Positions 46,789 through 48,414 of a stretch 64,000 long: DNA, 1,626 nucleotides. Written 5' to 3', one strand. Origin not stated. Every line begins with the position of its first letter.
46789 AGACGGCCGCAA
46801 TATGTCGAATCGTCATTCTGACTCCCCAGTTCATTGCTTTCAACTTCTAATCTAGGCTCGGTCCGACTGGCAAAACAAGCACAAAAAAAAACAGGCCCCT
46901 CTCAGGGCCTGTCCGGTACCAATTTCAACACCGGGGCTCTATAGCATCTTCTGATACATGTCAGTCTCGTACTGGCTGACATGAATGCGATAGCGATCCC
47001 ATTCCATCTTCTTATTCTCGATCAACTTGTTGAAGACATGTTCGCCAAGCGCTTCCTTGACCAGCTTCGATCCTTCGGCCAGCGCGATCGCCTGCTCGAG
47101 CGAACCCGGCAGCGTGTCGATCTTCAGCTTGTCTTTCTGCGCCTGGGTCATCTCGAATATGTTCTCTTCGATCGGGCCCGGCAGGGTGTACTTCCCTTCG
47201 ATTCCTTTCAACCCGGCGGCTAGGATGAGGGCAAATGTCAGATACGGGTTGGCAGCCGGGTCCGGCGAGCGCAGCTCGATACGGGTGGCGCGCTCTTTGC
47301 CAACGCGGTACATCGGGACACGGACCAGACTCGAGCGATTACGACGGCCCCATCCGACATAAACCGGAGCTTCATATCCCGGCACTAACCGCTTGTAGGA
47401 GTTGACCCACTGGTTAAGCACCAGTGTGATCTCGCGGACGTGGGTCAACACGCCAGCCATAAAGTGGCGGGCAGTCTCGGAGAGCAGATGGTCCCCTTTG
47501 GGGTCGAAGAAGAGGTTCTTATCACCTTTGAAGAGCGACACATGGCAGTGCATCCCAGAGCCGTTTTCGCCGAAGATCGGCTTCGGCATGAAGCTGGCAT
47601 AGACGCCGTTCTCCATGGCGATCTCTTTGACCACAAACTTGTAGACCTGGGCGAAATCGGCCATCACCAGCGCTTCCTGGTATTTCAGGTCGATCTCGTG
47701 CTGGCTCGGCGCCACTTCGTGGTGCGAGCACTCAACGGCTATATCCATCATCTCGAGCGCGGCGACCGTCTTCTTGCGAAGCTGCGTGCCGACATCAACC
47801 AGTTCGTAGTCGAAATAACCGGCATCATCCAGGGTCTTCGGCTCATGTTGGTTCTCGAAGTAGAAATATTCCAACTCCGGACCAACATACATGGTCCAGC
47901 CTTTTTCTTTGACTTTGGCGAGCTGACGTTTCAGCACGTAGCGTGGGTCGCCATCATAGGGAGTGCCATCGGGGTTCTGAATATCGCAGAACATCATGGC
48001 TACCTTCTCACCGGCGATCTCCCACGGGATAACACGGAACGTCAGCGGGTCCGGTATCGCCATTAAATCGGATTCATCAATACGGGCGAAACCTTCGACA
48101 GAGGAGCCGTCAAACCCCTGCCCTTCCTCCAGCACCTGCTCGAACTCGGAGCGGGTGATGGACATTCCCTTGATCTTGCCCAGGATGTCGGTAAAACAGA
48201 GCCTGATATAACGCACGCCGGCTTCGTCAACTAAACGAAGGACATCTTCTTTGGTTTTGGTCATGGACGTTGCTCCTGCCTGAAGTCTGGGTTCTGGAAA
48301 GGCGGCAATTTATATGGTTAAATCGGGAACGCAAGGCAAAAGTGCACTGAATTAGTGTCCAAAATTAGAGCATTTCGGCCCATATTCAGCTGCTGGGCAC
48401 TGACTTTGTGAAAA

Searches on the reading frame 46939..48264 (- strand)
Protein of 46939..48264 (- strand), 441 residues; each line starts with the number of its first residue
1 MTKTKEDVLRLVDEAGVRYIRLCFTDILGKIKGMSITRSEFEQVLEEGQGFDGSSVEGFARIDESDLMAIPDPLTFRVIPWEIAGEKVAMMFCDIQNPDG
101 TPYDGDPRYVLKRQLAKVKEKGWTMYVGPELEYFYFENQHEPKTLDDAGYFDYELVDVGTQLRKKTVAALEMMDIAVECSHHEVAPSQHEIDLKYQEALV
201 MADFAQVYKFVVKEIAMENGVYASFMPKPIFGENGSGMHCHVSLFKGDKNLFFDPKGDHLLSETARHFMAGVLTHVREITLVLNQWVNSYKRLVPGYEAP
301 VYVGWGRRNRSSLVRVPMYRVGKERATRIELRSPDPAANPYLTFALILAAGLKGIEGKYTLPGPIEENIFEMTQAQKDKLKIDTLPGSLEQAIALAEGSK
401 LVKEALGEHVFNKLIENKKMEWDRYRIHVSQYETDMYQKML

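Call 90: search_protein_families(library=pfam, proteins=[window:46939-48264:-], max_evalue=0.00001)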
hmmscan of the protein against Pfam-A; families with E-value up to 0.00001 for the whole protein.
window:46939-48264:- (441 aa): 2 families
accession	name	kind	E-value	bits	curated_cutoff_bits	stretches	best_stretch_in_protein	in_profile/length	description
PF00120.29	Gln-synt_C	-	5.9e-123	410.7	24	1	105-437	2-344/344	Glutamine synthetase, catalytic domain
PF03951.24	Gln-synt_N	-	4.5e-26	90.7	33.4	1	17-98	2-82/82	Glutamine synthetase, beta-Grasp domain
